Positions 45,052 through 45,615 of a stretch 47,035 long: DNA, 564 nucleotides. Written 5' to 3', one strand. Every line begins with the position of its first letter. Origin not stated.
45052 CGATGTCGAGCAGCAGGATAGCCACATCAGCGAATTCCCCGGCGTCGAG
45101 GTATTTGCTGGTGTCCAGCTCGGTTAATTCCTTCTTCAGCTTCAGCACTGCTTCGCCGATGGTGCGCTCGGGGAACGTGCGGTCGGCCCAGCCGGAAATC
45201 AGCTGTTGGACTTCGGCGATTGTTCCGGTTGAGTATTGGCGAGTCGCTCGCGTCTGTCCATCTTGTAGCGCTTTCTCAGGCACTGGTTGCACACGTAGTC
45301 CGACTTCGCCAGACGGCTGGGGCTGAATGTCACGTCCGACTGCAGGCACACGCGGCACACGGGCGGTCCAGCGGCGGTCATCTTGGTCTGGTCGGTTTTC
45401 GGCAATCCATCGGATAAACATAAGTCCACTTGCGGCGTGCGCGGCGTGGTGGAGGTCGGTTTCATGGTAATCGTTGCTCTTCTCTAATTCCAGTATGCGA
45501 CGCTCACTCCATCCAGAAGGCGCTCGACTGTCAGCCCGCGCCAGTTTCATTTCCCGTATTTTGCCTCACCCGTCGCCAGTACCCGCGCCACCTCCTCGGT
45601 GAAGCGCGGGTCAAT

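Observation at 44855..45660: MazZ candidate with an unusual composite architecture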

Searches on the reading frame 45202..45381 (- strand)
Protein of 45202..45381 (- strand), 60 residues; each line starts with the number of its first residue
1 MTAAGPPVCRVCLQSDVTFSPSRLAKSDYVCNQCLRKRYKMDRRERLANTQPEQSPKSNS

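Call 31: search_dna_similar(query=window:45238-45369:-, collection=phages, mode=protein, max_evalue=1, max_rows=60)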
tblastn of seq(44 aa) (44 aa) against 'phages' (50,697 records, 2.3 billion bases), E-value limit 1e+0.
Records with a match: 5; places in all: 5; records where one place covers at least 80% of the query: 4.
Best place of each record, by identity: <60% 5.
By first word of the organism name: Klebsiella 2; Pseudomonas 1; Salmonella 1; Providencia 1.
By host as written in the record: - 2; Klebsiella pneumoniae 1; Salmonella enterica subsp. enterica serovar Senftenberg ATCC 43845 1; Providencia stuartii 1.
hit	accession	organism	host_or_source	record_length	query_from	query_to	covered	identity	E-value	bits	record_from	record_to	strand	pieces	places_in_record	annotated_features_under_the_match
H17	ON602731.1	Klebsiella phage VLCpiS6a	Klebsiella pneumoniae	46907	1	43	98%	53.5%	1e-9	56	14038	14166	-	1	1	endolysin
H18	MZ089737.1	Pseudomonas phage PSA28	wastewater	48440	1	42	95%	50.0%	9e-9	54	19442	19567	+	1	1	hypothetical protein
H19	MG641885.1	Salmonella phage PMBT28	Salmonella enterica subsp. enterica ...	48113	1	43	98%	48.8%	3e-9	55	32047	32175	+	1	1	nucleotide pyrophosphohydrolase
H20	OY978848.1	Klebsiella phage vB_Kpn_K21lambda1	-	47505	1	43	98%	48.8%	4e-9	54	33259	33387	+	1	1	unknown function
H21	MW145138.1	Providencia phage Kokobel2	Providencia stuartii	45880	15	41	61%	44.4%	8e-2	34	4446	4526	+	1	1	hypothetical protein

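Call 32: get_annotated_region(hit=H21, flank=2500)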
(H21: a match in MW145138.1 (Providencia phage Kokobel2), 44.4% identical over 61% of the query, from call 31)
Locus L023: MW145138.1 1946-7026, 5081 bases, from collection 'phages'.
description: Providencia phage Kokobel2, complete genome.
organism: Providencia phage Kokobel2 (NCBI taxid 2783541)
taxonomy: Viruses; Duplodnaviria; Heunggongvirae; Uroviricota; Caudoviricetes
host: Providencia stuartii; source: sewage sample; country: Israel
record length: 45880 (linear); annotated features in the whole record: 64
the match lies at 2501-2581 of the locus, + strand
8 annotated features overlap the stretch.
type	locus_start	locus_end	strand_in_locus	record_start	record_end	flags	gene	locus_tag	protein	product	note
CDS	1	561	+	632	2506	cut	-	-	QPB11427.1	hypothetical protein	-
CDS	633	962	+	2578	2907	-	-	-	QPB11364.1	hypothetical protein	-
CDS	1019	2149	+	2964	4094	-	-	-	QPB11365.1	hypothetical protein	-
CDS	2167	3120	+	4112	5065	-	-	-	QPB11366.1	hypothetical protein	-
CDS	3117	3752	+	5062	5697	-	-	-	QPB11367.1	hypothetical protein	-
CDS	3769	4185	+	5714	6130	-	-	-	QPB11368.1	hypothetical protein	-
CDS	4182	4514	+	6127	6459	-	-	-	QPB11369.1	hypothetical protein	-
CDS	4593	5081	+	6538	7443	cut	-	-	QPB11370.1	hypothetical protein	-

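Call 62: find_homologous_proteins(query=A4, max_evalue=1)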
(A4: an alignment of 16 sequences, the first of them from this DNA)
Query A4 (16 sequences): 112 candidates shared short words with the query, none scored E <= 1.

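Call 63: search_solved_structures(query=A4, max_evalue=10, show_alignments=3)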
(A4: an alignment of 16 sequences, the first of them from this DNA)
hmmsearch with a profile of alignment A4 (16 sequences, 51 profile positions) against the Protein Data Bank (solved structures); distinct sequences matched with E-value up to 10: 41.
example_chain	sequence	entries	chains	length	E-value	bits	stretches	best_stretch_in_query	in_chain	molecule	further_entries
2ma5_A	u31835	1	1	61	0.0056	19.6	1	19-38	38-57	Lysine-specific demethylase 5B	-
5v3g_D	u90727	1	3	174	0.026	17.5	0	5-11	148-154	PR domain zinc finger protein 9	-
7pcv_A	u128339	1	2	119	0.17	14.8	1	17-41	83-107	RNA-binding protein 5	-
7pdv_A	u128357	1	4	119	0.4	13.7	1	17-39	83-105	RNA binding motif protein 5 isoform 1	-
2k16_A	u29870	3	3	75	0.4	13.7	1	26-43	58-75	Transcription initiation factor TFIID subunit 3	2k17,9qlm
8j07_c2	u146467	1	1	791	0.44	13.6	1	6-44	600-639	IQ and ubiquitin-like domain-containing protein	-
2miq_A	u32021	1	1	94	0.49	13.4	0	23-35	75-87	Lysine-specific demethylase lid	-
1yk5_A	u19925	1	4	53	0.49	13.4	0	27-34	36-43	Rubredoxin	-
3fc3_A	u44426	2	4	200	0.49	13.4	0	27-35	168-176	Restriction endonuclease Hpy99I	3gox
1rb9_A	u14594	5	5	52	0.62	13.1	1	27-34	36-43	RUBREDOXIN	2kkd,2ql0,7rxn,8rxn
9ze0_A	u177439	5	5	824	0.63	13.1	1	17-41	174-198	RNA-binding protein 5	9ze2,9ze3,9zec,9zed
9zdi_A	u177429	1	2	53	0.67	13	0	27-35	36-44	Rubredoxin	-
1iu5_A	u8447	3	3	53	0.77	12.8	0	27-34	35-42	rubredoxin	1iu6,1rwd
9ta4_A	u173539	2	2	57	1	12.4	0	27-34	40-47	Rubredoxin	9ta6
6l1c_A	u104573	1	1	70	1.1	12.3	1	15-28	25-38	PHD finger protein 20-like protein 1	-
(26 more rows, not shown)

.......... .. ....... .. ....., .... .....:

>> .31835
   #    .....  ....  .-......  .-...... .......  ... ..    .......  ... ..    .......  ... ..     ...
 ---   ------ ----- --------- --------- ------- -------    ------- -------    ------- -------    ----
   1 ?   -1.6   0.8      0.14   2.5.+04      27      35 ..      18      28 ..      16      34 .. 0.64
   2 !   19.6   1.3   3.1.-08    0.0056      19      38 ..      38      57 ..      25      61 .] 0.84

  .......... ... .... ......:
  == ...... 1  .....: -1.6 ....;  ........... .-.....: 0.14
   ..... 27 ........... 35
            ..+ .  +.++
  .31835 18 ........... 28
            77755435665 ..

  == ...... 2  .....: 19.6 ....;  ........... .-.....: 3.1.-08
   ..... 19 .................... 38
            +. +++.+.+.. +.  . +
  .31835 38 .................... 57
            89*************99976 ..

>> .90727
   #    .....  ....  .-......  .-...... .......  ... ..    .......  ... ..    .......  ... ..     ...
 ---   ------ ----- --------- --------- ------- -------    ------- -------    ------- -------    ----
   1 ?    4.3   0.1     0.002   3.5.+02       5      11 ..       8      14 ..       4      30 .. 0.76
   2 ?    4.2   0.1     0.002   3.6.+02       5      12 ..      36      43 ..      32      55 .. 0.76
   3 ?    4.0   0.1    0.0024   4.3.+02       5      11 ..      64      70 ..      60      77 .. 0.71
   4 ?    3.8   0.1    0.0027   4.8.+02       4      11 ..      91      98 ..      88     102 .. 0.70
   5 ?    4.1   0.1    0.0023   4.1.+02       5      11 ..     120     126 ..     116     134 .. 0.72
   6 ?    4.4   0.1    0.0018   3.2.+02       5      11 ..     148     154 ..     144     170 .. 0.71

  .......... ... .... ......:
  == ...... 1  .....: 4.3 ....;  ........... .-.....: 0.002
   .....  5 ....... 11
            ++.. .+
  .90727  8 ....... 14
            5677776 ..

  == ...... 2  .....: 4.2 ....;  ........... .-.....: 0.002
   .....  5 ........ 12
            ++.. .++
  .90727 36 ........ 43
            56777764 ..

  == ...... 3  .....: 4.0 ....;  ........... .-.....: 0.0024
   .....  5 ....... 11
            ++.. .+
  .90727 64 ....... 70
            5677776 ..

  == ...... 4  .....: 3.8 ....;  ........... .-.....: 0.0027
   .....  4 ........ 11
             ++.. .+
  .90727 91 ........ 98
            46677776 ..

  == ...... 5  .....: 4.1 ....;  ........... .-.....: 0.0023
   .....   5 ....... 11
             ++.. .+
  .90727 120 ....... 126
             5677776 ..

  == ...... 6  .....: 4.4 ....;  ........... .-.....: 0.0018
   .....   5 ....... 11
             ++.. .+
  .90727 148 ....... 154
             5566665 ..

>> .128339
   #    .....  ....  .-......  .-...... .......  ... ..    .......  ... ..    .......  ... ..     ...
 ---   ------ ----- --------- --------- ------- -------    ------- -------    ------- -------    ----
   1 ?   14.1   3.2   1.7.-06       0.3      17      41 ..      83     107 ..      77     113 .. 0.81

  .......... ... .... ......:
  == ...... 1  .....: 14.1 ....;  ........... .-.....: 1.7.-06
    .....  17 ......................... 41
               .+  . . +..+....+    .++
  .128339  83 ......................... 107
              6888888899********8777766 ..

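Call 64: search_protein_families(library=pfam, alignment_id=A4, max_evalue=10)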
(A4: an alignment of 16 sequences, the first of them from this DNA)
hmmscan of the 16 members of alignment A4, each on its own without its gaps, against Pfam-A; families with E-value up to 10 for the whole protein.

A. member 1, seq(50 aa): 3 families
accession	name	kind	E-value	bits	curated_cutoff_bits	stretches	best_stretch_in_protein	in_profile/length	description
PF16685.11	zf-RING_10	-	0.077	13.6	31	1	7-40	3-37/70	zinc RING finger of MSL2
PF08273.17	Zn_Ribbon_Prim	-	0.18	12.6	23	1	25-34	24-32/37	Zinc-binding domain of primase-helicase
PF14471.11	DUF4428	-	0.2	12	27.8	1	8-35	3-29/51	Domain of unknown function (DUF4428)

B. families by the number of members that match (of 16 scanned): 38 families (the first 25 are shown)
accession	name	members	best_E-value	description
PF17283.8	Zn_ribbon_SprT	5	0.0027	SprT-like zinc ribbon domain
PF23550.1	zf_Tbcl_Rhp7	4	0.0035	DNA repair protein rhp7 treble clef domain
PF16988.10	Vps36-NZF-N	4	0.14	Vacuolar protein sorting 36 NZF-N zinc-finger domain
PF16685.11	zf-RING_10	3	0.012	zinc RING finger of MSL2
PF25164.1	CoiA_N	3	0.047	Competence protein CoiA, N-terminal domain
PF08273.17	Zn_Ribbon_Prim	3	0.18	Zinc-binding domain of primase-helicase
PF08374.16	Protocadherin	2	0.01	Protocadherin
PF12898.13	Stc1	2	0.011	Stc1 domain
PF24734.1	DUF7685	2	0.016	Domain of unknown function (DUF7685)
PF23549.1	Zn_ribbon_GRF_2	2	0.016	GRF-like zinc ribbon domain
PF23783.1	Zn_ribbon_TiaS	2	0.041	TiaS C-terminal zinc ribbon domain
PF14471.11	DUF4428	2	0.16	Domain of unknown function (DUF4428)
PF13696.11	zf-CCHC_2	2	0.95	Zinc knuckle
PF12760.12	Zn_ribbon_IS1595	1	0.015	Transposase zinc-ribbon domain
PF10497.14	zf-4CXXC_R1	1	0.017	Zinc-finger domain of monoamine-oxidase A repressor R1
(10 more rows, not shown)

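Call 73: predict_structure(protein=window:45202-45381:-)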
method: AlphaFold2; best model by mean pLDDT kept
length: 60 residues; sequences in the alignment: 1
mean_pLDDT: 60.3   pTM: 0.34
mean pLDDT of the five models: 60.3, 55.9, 54.7, 51.3, 46.7
residues with pLDDT >= 90: 0; 70-90: 16; 50-70: 36; < 50: 8
segments of 3 or more residues with pLDDT < 50: 1-3
pLDDT, mean of each block of 10 residues (from residue 1): 58 68 58 72 54 52
secondary structure, 60 per line:
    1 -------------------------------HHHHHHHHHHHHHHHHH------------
elements in order: H32-48

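Call 88: search_protein_families(library=phrogs, alignment_id=A4, max_evalue=1)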
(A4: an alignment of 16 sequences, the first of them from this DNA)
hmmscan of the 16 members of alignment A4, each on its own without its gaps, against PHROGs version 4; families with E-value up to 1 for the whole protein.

A. member 1, seq(50 aa): 1 family
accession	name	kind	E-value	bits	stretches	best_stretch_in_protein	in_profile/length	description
phrog_3794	-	unknown function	0.0091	16.6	1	19-46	20-47/50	-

B. families by the number of members that match (of 16 scanned): 37 families (the first 25 are shown)
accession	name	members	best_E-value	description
phrog_1035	-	5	4.4e-05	endonuclease VII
phrog_888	-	5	0.022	-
phrog_2340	-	4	8.3e-05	endonuclease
phrog_12813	-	4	0.00047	-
phrog_2633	-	4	0.00047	endonuclease VII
phrog_5558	-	3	0.0004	Lar-like restriction alleviation protein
phrog_2255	-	3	0.0018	HNH endonuclease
phrog_4723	-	3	0.0033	endonuclease VII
phrog_22321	-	3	0.0062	-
phrog_2539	-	3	0.0076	-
phrog_19707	-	3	0.041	-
phrog_2945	-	2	0.077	-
phrog_11755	-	2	0.24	-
phrog_15796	-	2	0.26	-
phrog_11164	-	2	0.28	-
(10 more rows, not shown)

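Call 90: search_protein_families(library=phrogs, max_evalue=0.05, proteins=[window:45202-45381:-])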
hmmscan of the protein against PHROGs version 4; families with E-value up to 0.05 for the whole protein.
seq(60 aa): 1 family
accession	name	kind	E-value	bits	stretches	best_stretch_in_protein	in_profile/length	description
phrog_3794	-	unknown function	0.014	16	1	22-48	21-47/50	-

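Call 91: fold_search(model_id=the predicted structure, library=pdb)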
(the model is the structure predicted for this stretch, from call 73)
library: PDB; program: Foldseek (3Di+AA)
matches with E <= 10: 4; with E <= 0.001: 0
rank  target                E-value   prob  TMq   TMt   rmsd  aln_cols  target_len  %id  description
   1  8bsi_Sh               2.0e+00  0.16  0.41  0.48   3.5        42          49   19  Giardia ribosome chimeric hybrid-like GDP+Pi bound state (B1) (released 2023-03-15)
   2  4v5o_AN               3.8e+00  0.10  0.41  0.45   4.5        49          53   16  CRYSTAL STRUCTURE OF THE EUKARYOTIC 40S RIBOSOMAL SUBUNIT IN COMPLEX WITH INITIATION FACTOR 1. (released 2014-07-09)
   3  5o5j_N                6.5e+00  0.06  0.39  0.39  10.6        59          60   15  Structure of the 30S small ribosomal subunit from Mycobacterium smegmatis (released 2017-07-12)
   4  8cvo_S                9.6e+00  0.02  0.26  0.26  11.6        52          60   19  Cutibacterium acnes 30S ribosomal subunit with Sarecycline bound, head domain only in the local refined map (released 2023-03-15)

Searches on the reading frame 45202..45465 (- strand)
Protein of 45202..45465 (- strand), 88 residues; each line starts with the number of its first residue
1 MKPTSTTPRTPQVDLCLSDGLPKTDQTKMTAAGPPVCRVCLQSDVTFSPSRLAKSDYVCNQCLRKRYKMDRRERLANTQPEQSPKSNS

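Call 14: search_protein_families(library=pfam, max_evalue=1, proteins=[window:45202-45465:-])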
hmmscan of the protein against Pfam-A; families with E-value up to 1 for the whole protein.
seq(88 aa): 2 families
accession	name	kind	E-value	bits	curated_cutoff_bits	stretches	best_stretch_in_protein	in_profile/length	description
PF08273.17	Zn_Ribbon_Prim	-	0.13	13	23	0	55-64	24-32/37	Zinc-binding domain of primase-helicase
PF16685.11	zf-RING_10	-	0.19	12.3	31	0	37-70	3-37/70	zinc RING finger of MSL2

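Call 15: search_protein_families(library=phrogs, max_evalue=0.1, proteins=[window:45202-45465:-])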
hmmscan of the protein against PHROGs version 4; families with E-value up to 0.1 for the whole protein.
seq(88 aa): 1 family
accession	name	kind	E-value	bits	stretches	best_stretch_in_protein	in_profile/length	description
phrog_3794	-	unknown function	0.026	15.2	1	50-76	21-47/50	-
